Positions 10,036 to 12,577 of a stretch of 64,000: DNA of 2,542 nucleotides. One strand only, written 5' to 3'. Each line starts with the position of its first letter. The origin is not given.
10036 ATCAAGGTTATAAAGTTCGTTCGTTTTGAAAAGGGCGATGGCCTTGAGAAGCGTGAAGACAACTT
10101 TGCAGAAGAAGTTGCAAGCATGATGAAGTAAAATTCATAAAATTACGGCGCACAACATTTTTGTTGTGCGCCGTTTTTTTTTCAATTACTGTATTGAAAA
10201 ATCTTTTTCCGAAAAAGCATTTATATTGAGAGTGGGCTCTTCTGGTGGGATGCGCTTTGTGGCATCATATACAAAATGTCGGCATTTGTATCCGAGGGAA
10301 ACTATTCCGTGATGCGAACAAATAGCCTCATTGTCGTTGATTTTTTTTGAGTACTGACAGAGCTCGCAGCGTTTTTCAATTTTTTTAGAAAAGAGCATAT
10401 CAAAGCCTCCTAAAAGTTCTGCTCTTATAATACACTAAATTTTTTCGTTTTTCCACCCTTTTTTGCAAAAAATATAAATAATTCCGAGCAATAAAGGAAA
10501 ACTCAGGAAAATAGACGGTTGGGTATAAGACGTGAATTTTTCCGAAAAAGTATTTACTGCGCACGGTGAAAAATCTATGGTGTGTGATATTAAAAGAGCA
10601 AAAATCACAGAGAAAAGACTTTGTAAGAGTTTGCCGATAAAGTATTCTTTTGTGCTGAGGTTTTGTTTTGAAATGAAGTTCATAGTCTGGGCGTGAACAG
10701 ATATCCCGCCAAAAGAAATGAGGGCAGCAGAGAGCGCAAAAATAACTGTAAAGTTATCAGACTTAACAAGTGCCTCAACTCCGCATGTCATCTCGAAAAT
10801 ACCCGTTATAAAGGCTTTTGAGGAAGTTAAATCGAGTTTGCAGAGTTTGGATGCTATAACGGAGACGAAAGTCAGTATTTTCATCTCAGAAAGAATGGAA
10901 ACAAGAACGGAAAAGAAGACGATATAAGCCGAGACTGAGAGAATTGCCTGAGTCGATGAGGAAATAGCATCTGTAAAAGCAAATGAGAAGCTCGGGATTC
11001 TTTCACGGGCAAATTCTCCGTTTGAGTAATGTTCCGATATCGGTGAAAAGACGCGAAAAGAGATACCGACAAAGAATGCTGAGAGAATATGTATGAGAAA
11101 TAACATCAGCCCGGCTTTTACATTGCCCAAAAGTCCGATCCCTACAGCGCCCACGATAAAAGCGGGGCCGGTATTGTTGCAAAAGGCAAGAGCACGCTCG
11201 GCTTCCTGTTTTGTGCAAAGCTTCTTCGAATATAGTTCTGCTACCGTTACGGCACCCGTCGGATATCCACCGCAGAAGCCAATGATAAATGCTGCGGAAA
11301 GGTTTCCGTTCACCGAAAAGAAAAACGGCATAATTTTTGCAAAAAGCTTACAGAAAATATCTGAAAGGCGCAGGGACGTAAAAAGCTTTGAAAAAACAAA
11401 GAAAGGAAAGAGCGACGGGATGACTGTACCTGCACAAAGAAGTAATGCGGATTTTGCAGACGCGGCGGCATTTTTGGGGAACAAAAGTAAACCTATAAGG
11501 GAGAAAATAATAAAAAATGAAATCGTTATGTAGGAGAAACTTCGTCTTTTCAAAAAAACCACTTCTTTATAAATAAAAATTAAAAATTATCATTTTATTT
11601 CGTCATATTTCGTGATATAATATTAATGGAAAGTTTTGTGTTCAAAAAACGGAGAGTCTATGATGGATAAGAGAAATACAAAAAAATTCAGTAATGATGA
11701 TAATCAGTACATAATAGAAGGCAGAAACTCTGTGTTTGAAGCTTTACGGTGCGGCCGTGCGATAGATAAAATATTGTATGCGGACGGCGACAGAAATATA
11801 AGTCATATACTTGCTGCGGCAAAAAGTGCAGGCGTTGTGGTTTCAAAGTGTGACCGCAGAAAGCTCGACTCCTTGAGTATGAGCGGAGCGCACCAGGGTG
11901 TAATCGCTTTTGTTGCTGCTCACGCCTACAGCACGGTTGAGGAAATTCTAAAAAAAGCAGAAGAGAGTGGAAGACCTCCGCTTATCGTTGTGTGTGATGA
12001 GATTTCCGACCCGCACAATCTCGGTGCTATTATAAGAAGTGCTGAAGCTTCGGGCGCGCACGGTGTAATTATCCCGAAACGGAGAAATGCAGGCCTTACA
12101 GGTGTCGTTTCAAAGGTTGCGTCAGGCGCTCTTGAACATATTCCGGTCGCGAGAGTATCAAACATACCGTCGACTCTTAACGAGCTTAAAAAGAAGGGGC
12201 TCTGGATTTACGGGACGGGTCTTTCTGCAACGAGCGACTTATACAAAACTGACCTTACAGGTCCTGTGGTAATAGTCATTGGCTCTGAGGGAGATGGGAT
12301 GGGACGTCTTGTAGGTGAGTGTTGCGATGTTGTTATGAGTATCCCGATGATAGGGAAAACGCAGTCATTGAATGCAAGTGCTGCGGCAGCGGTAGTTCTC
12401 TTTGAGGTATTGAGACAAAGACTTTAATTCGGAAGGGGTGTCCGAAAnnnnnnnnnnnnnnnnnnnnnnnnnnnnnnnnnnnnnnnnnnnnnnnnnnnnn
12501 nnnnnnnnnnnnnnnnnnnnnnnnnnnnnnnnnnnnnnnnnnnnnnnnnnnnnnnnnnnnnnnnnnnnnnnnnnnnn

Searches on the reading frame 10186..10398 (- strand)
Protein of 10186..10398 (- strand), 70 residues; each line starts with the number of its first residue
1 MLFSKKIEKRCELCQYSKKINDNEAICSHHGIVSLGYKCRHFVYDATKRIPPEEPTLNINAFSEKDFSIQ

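Call 3: search_protein_families(library=pfam, proteins=[window:10186-10398:-], max_evalue=1)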
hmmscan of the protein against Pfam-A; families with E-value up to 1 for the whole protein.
window:10186-10398:- (70 aa): 1 family
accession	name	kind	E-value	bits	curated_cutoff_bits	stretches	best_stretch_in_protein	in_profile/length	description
PF20120.5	DUF6510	-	0.19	12.1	26.4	1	8-49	26-67/86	Family of unknown function (DUF6510)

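Call 4: search_protein_families(library=ncbifam, proteins=[window:10186-10398:-], max_evalue=1)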
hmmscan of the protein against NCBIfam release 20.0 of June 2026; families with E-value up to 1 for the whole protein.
window:10186-10398:- (70 aa): 0 families

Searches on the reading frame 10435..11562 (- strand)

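Call 3: search_protein_families(library=pfam, proteins=[window:10435-11562:-], max_evalue=1)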
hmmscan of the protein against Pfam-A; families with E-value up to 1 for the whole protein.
window:10435-11562:- (375 aa): 1 family
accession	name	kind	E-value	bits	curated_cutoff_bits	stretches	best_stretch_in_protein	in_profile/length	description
PF07670.19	Gate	-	1.5e-08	35.5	29.6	2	46-146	3-102/104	Nucleoside recognition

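Call 4: search_protein_families(library=ncbifam, proteins=[window:10435-11562:-], max_evalue=1)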
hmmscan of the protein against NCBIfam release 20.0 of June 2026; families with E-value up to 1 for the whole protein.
window:10435-11562:- (375 aa): 1 family
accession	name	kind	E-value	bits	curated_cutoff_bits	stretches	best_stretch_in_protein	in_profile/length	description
TIGR02871.1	spore_ylbJ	equivalog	1.9e-66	224.6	304.65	1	12-364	2-362/363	sporulation integral membrane protein YlbJ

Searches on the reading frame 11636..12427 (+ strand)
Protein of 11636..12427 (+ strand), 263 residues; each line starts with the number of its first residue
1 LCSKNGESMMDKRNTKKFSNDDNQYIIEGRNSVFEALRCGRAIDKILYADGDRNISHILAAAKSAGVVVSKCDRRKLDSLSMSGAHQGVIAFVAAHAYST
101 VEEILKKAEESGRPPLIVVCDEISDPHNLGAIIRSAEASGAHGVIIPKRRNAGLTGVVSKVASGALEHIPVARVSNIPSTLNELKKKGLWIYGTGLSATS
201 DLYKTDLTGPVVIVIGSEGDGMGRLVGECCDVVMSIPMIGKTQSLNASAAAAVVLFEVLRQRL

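Call 3: search_protein_families(library=pfam, proteins=[window:11636-12427:+], max_evalue=1)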
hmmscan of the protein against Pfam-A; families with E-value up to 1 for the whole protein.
window:11636-12427:+ (263 aa): 4 families
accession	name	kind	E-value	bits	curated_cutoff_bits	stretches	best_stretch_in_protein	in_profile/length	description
PF00588.24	SpoU_methylase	-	8.8e-43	146.2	29.7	1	116-256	2-142/142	SpoU rRNA Methylase family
PF08032.17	SpoU_sub_bind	-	1.6e-17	64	22.8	1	26-98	1-75/76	RNA 2'-O ribose methyltransferase substrate binding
PF22435.1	MRM3-like_sub_bind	-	0.00038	21.3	27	1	15-91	12-84/84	MRM3-like substrate binding domain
PF02225.27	PA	-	0.1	13.2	23.9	1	117-175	29-88/95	PA domain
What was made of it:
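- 11636..12427 (+): rlmB (23S rRNA Gm2251 2'-O-methyltransferase), the invariant upstream partner gene. The true start is probably ATG 11660/11663. Pfam SpoU_sub_bind + SpoU_methylase (call 3).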

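Call 41: search_protein_families(library=ncbifam, proteins=[window:11636-12427:+], max_evalue=1e-10)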
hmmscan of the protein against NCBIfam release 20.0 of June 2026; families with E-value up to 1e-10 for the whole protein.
window:11636-12427:+ (263 aa): 4 families
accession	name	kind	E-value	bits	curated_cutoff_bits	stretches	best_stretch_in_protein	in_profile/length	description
TIGR00186.1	rRNA_methyl_3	equivalog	5.9e-71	238.7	160.15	1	26-262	4-240/240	23S rRNA (guanosine(2251)-2'-O)-methyltransferase RlmB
NF008386.0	PRK11181.1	equivalog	4.4e-64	216.1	366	1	46-262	27-242/244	23S rRNA (guanosine(2251)-2'-O)-methyltransferase RlmB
NF008117.0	PRK10864.1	equivalog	7.7e-26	91.1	267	1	58-262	145-342/344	tRNA/rRNA methyltransferase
NF008295.0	PRK11081.1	equivalog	1.3e-25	90.2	227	1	98-262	6-165/230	tRNA (guanosine(18)-2'-O)-methyltransferase TrmH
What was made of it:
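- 11636..12427 (+): TIGR00186 scores 238.7 bits against a cut-off of 160 (call 41).
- The partner passes the RlmB equivalog cut-off in 6/6 tested (call 41).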
